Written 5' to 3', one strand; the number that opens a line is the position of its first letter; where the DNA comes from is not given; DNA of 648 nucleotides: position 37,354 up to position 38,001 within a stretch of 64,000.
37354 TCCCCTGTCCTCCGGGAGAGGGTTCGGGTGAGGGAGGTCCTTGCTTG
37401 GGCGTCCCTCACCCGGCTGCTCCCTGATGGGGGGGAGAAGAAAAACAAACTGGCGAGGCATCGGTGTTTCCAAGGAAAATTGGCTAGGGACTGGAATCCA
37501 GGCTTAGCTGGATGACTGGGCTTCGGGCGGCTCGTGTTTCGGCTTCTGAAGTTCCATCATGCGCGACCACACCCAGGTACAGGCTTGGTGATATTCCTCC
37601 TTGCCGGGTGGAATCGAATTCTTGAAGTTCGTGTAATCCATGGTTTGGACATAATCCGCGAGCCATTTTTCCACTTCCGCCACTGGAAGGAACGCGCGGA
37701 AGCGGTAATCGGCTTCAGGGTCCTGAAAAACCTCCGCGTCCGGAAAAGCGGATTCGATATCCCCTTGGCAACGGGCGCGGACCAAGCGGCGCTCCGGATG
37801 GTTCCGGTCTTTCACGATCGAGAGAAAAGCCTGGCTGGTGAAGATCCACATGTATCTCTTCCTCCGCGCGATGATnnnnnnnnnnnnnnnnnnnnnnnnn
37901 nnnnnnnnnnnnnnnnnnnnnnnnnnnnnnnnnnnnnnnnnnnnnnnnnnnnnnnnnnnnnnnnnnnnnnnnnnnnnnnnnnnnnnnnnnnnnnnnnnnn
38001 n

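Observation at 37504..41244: Sigma-54 activator + HIRAN-fusion protein + small partner: candidate uncharacterised DNA-damage/defence-type module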

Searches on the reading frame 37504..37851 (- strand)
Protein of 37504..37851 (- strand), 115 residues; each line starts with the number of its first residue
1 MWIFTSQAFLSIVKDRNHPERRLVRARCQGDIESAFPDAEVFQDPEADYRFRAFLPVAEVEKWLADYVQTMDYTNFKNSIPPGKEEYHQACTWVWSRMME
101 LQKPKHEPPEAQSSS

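Call 3: search_protein_families(library=pfam, proteins=[window:37504-37851:-], max_evalue=0.1)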
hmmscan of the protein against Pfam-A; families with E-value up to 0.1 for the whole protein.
window:37504-37851:- (115 aa): 0 families

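Call 4: search_protein_families(library=ncbifam, proteins=[window:37504-37851:-], max_evalue=0.1)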
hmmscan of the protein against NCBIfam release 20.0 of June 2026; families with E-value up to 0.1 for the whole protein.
window:37504-37851:- (115 aa): 0 families

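Call 7: search_protein_families(library=padloc, proteins=[window:37504-37851:-], max_evalue=0.1)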
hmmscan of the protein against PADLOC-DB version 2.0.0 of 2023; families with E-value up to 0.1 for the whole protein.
window:37504-37851:- (115 aa): 0 families

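Call 8: search_protein_families(library=phrogs, proteins=[window:37504-37851:-], max_evalue=0.1)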
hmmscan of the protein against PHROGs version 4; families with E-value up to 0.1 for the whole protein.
window:37504-37851:- (115 aa): 0 families

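Call 32: find_homologous_proteins(query=window:37504-37851:-, max_evalue=0.01)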
Query window:37504-37851:- (115 aa): 17 proteins with E <= 0.01 among 24 candidates.
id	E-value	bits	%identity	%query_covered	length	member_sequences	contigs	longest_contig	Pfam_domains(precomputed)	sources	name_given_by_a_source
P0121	2.1e-74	265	100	100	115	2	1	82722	-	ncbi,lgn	ncbi:MAG: hypothetical protein ACE15F_03060 [bacterium]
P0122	1.4e-50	188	79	90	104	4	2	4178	-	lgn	-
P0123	1.6e-47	178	75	90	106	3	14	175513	-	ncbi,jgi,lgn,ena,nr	ncbi:MAG TPA: hypothetical protein PK878_02230 [bacterium]|nr:hypothetical protein [Candidatus Omnit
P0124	2.6e-39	152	66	90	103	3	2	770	-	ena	-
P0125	5.9e-39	151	66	90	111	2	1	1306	-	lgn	-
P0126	4.2e-33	132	63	89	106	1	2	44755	-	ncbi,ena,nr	ncbi:MAG: hypothetical protein P9L94_11770 [Candidatus Hinthialibacter antarcticus]|nr:hypothetical 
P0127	3.9e-31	126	58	90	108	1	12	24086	-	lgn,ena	-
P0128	8.3e-21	92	44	93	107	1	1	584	-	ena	-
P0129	2.9e-19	87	44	89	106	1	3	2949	-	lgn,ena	-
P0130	3.4e-18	84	45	89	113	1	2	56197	-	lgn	-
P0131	2.9e-17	81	43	99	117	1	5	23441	-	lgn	-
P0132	4.5e-17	80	41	90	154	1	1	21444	-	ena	-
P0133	1.1e-15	76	47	83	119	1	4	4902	-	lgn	-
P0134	3.2e-15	74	43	90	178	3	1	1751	-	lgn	-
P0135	1.3e-13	69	52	69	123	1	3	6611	-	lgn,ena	-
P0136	4.1e-8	51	37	81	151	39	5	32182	-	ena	-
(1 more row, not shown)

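Call 33: find_encoding_contigs(protein=P0126, flank=6000, max_places=1)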
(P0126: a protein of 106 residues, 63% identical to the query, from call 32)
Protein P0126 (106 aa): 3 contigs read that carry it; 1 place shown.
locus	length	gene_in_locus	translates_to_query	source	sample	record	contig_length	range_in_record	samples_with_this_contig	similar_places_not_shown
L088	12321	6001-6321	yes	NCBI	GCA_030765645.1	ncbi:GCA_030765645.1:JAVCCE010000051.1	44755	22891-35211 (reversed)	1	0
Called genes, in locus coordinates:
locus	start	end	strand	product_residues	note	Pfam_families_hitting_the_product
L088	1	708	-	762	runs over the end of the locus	-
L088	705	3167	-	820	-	PF00270:DEAD, PF00271:Helicase_C (weak), PF22590:Cas3-like_C_2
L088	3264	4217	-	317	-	PF08279:HTH_11, PF13280:WYL, PF25583:WCX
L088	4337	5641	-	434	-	PF15892:BNR_4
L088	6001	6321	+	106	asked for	-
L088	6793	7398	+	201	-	-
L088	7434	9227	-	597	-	PF00009:GTP_EFTU, PF00071:Ras (weak), PF22042:EF-G_D2 (weak), PF03144:GTP_EFTU_D2, PF00679:EFG_C, PF06421:LepA_C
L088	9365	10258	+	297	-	PF00248:Aldo_ket_red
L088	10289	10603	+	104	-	PF05336:rhaM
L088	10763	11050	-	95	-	PF16808:PKcGMP_CC (weak)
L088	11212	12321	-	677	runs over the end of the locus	-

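Call 34: find_encoding_contigs(protein=P0130, flank=6000, max_places=1)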
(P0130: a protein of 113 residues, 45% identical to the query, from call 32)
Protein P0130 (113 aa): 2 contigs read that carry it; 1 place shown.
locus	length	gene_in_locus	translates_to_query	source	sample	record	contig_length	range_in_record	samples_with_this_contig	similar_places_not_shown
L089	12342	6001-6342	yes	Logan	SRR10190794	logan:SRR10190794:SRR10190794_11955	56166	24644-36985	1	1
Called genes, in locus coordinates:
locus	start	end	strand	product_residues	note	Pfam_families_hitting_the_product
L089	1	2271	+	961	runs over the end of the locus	PF13229:Beta_helix (faint)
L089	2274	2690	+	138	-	PF14354:Lar_restr_allev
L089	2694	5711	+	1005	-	-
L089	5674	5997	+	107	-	-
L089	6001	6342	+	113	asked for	-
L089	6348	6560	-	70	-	-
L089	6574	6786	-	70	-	-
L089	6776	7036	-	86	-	-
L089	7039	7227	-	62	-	-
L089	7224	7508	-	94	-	-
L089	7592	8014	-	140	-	PF21849:DUF6908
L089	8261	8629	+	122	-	-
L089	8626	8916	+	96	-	-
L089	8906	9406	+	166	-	-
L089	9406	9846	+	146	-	-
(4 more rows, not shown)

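Call 35: find_encoding_contigs(protein=P0136, flank=6000, max_places=2)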
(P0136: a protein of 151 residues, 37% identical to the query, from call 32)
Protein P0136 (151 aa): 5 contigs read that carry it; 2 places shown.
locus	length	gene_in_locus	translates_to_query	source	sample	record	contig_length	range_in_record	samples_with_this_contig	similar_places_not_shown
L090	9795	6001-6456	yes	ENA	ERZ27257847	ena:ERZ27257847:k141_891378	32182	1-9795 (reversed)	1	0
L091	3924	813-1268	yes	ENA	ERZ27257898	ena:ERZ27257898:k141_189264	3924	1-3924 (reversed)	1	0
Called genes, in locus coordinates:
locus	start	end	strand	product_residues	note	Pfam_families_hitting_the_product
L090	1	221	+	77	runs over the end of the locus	-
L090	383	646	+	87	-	-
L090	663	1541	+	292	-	PF13489:Methyltransf_23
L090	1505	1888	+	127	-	PF01503:PRA-PH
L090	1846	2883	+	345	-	-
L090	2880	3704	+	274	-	PF00303:Thymidylat_synt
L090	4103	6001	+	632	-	PF01612:DNA_pol_A_exo1, PF00476:DNA_pol_A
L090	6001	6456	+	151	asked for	-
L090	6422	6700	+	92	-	-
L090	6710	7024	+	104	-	PF23992:Pam3_gp32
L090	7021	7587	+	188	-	PF23984:DUF7307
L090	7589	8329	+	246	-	PF23977:Pam3_Gp34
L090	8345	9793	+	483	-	?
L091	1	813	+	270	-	?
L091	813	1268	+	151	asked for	-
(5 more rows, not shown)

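Call 52: predict_structure(alignment_id=A2)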
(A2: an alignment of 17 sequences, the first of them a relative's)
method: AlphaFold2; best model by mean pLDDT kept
length: 115 residues; sequences in the alignment: 17
mean_pLDDT: 83.3   pTM: 0.60
mean pLDDT of the five models: 83.3, 82.4, 82.3, 82.2, 79.3
residues with pLDDT >= 90: 56; 70-90: 38; 50-70: 15; < 50: 6
segments of 3 or more residues with pLDDT < 50: 109-114
pLDDT, mean of each block of 10 residues (from residue 1): 75 96 96 95 94 97 90 69 79 80 62 47
secondary structure, 60 per line:
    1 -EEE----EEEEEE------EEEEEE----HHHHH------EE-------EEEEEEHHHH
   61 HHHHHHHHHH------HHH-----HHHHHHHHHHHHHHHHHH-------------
elements in order: E2-4 E9-14 E21-26 H31-35 E51-56 H57-70 H85-102

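Call 81: find_related_loci(query=A2, collection=viral_contigs, flank=5000)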
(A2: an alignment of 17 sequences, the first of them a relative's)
Query A2 (115 aa) in viral_contigs; peptide patterns used: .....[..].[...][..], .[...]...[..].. (x = any residue, [..] = any of these).
121 stretches matched a pattern; 80 encode a relative of the query (tblastn E <= 1e-3); 80 distinct loci.
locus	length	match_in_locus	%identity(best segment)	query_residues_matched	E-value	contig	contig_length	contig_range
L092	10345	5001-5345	52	1-115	3e-33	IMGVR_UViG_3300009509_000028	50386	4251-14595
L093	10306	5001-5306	55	1-102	1e-32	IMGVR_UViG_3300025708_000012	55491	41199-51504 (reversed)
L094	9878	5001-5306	55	1-102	1e-32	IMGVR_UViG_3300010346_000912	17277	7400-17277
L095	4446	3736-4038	49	1-103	7e-29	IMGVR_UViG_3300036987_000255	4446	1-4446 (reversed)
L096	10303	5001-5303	48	1-103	1e-28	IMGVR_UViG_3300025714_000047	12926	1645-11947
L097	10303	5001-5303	48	1-103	1e-28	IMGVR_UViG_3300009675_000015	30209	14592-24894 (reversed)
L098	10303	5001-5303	48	1-103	1e-28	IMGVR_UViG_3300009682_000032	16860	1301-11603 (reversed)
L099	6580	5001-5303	49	1-103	4e-28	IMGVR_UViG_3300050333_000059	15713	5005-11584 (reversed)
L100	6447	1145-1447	47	1-103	3e-28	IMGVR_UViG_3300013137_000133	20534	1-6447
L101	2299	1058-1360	48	1-103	3e-28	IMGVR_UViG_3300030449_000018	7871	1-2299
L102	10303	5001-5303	48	1-103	3e-28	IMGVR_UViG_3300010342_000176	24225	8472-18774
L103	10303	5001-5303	48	1-103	3e-28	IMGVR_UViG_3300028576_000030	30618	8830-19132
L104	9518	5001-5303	48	1-103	3e-28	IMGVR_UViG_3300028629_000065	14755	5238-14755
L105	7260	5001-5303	48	1-103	3e-28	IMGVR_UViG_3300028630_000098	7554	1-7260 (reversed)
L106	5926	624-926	48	1-103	3e-28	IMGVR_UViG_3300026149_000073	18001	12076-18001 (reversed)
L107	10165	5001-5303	48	1-103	3e-28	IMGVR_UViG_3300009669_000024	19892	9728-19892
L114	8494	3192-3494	45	1-103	2e-26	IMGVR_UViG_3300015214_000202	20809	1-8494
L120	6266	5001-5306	43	1-102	1e-24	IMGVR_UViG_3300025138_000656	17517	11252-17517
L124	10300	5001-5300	43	1-102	4e-23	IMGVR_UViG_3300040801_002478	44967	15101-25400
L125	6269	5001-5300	45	1-102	6e-23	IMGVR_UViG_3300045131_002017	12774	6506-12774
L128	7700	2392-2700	46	1-102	1e-22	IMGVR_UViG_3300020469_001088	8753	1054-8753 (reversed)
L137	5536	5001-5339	39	1-110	2e-21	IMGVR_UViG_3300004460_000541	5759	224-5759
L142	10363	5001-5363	40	1-115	2e-20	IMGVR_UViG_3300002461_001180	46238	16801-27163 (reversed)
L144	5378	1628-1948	47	1-103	2e-19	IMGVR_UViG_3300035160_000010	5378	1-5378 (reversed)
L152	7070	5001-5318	39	1-103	1e-15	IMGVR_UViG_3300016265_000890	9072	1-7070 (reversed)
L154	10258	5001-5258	42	1-80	7e-15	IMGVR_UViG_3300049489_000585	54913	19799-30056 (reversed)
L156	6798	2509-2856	36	1-112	2e-14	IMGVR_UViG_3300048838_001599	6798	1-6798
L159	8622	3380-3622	42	1-80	6e-14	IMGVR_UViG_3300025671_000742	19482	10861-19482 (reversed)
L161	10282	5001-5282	34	1-95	7e-12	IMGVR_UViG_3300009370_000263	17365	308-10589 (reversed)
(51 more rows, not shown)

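Call 84: search_protein_families(library=pfam, proteins=[L114:3787-5991:-, L106:3221-4801:-, L104:4435-4956:-, L100:5597-6403:-, L103:3279-4307:-, L120:4106-4909:-, L137:2814-3968:-, L104:2201-3277:-, L107:354-788:-, L144:2895-4040:+], max_evalue=0.0001)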
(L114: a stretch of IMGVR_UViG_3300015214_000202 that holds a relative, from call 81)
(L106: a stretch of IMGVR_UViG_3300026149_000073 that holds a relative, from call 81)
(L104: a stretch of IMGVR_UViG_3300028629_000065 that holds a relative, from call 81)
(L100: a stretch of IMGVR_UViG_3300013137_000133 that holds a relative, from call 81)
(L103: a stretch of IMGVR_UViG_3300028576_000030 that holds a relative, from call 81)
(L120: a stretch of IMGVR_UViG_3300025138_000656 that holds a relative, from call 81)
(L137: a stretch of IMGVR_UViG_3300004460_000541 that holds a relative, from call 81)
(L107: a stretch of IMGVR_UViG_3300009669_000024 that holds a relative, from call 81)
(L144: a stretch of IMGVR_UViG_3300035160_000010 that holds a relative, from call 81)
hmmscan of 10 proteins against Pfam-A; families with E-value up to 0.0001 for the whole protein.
L114:3787-5991:- (734 aa): 2 families
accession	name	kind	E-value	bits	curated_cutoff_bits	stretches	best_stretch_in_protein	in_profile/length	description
PF04233.19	Phage_Mu_F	-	6e-12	46.7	29.6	1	49-166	2-111/112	Phage Mu protein F like protein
PF07357.16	DRAT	-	2.2e-10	40.6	25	1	563-725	83-249/256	Dinitrogenase reductase ADP-ribosyltransferase (DRAT)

L106:3221-4801:- (526 aa): 1 family
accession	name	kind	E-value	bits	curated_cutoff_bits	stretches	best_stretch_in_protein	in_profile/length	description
PF06074.18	Portal_Mu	-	6.6e-94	315.4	23.9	1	68-411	2-336/336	Portal protein of Mu bacteriophage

L104:4435-4956:- (173 aa): 1 family
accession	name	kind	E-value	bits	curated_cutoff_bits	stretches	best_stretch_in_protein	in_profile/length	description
PF05069.18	Phage_tail_S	-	5.8e-31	107.8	24.3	1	7-168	1-147/148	Phage virion morphogenesis family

L100:5597-6403:- (268 aa): 0 families

L103:3279-4307:- (342 aa): 1 family
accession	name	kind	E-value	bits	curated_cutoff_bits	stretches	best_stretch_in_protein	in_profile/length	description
PF10123.14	Mu-like_Pro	-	1.7e-79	268.2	25.2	1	20-336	1-330/330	Mu-like prophage I protein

L120:4106-4909:- (267 aa): 1 family
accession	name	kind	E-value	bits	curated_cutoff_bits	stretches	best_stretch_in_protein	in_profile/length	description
PF06810.17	Phage_scaffold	-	6.8e-06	26.6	35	1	95-232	23-157/170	Phage capsid assembly scaffolding protein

L137:2814-3968:- (384 aa): 0 families

L104:2201-3277:- (358 aa): 0 families

L107:354-788:- (144 aa): 1 family
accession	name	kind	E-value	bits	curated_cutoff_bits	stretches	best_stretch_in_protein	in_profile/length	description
PF07030.17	Phage_Mu_Gp36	-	2.3e-35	121.9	24.7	1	3-119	1-115/124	Bacteriophage Mu, Gp36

L144:2895-4040:+ (381 aa): 0 families

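Call 90: fold_search(model_id=the predicted structure, library=viral)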
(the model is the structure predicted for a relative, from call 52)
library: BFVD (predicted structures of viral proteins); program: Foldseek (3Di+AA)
matches with E <= 10: 882; with E <= 0.001: 2
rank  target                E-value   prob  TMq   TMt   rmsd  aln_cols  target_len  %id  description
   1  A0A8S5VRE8            9.6e-10  1.00  0.63  0.54   8.8       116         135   36  (no name in the UniProt tables at hand)
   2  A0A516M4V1            6.0e-05  1.00  0.52  0.43   7.2       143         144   20  (no name in the UniProt tables at hand)
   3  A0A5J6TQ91            3.5e-03  1.00  0.52  0.52   2.8        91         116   14  (no name in the UniProt tables at hand)
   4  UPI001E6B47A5         1.7e-02  0.96  0.36  0.36  10.1       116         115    9  (no name look-up for this kind of identifier)
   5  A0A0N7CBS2            2.9e-02  0.82  0.34  0.38  15.7       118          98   11  (no name in the UniProt tables at hand)
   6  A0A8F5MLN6            3.3e-02  0.93  0.38  0.35  13.4       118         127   10  Uncharacterized protein [Microvirus mar42]
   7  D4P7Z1                3.3e-02  0.90  0.36  0.41  13.3       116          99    9  Gp16 [Rhodococcus phage ReqiPine5]
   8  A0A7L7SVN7            4.9e-02  0.80  0.31  0.36  15.3       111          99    9  (no name in the UniProt tables at hand)
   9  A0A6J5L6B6            5.2e-02  1.00  0.48  0.59   3.1        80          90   14  Uncharacterized protein [uncultured Caudovirales phage]
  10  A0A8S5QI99            5.2e-02  0.91  0.32  0.44   4.5        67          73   13  SWI/SNF-related matrix-associated actin-dependent regulator of Repair DNA Replication, DNA [Siphoviridae sp. ctiOl67]
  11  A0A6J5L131            5.9e-02  0.93  0.36  0.26   5.0        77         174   14  Uncharacterized protein [uncultured Caudovirales phage]
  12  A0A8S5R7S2            6.7e-02  0.57  0.25  0.12  10.8        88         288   17  Uncharacterized protein [virus sp. ctnRj46]
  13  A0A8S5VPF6            7.6e-02  0.60  0.23  0.21  17.2        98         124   12  (no name in the UniProt tables at hand)
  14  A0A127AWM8            8.0e-02  0.18  0.20  0.20  14.7       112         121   12  Uncharacterized protein [Bacillus phage SP-15]
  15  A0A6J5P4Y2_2          9.7e-02  0.57  0.31  0.05  12.1       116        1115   13  Uncharacterized protein [uncultured Caudovirales phage]
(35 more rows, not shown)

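Call 99: search_protein_families(library=pfam, alignment_id=A7, max_evalue=0.0001)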
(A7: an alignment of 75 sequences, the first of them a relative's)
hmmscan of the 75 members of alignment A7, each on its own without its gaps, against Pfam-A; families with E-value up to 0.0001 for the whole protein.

A. member 1, L092:183-4574:+ (1463 aa): 0 families

B. families by the number of members that match (of 75 scanned): 27 families (the first 25 are shown)
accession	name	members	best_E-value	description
PF04233.19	Phage_Mu_F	7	2.4e-26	Phage Mu protein F like protein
PF05069.18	Phage_tail_S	5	2.3e-36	Phage virion morphogenesis family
PF03496.20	ADPrib_exo_Tox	4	4e-12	ADP-ribosyltransferase exoenzyme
PF00476.26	DNA_pol_A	3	5.6e-64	DNA polymerase family A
PF01612.26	DNA_pol_A_exo1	3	7.1e-11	3'-5' exonuclease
PF01129.24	ART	3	7.3e-06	NAD:arginine ADP-ribosyltransferase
PF07486.17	Hydrolase_2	2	1.1e-21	Cell Wall Hydrolase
PF07357.16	DRAT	2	1.6e-10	Dinitrogenase reductase ADP-ribosyltransferase (DRAT)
PF01555.25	N6_N4_Mtase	1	6.6e-41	DNA methylase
PF13708.11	DUF4942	1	6.7e-26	Domain of unknown function (DUF4942)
PF01973.23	MptE-like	1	1.6e-25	6-hydroxymethylpterin diphosphokinase MptE-like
PF05133.19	SPP1_portal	1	7.1e-21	Phage portal protein, SPP1 Gp6-like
PF00114.24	Pilin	1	4e-17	Pilin (bacterial filament)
PF17289.8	Terminase_6C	1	7.7e-15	Terminase RNaseH-like domain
PF00551.24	Formyl_trans_N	1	2.2e-13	Formyl transferase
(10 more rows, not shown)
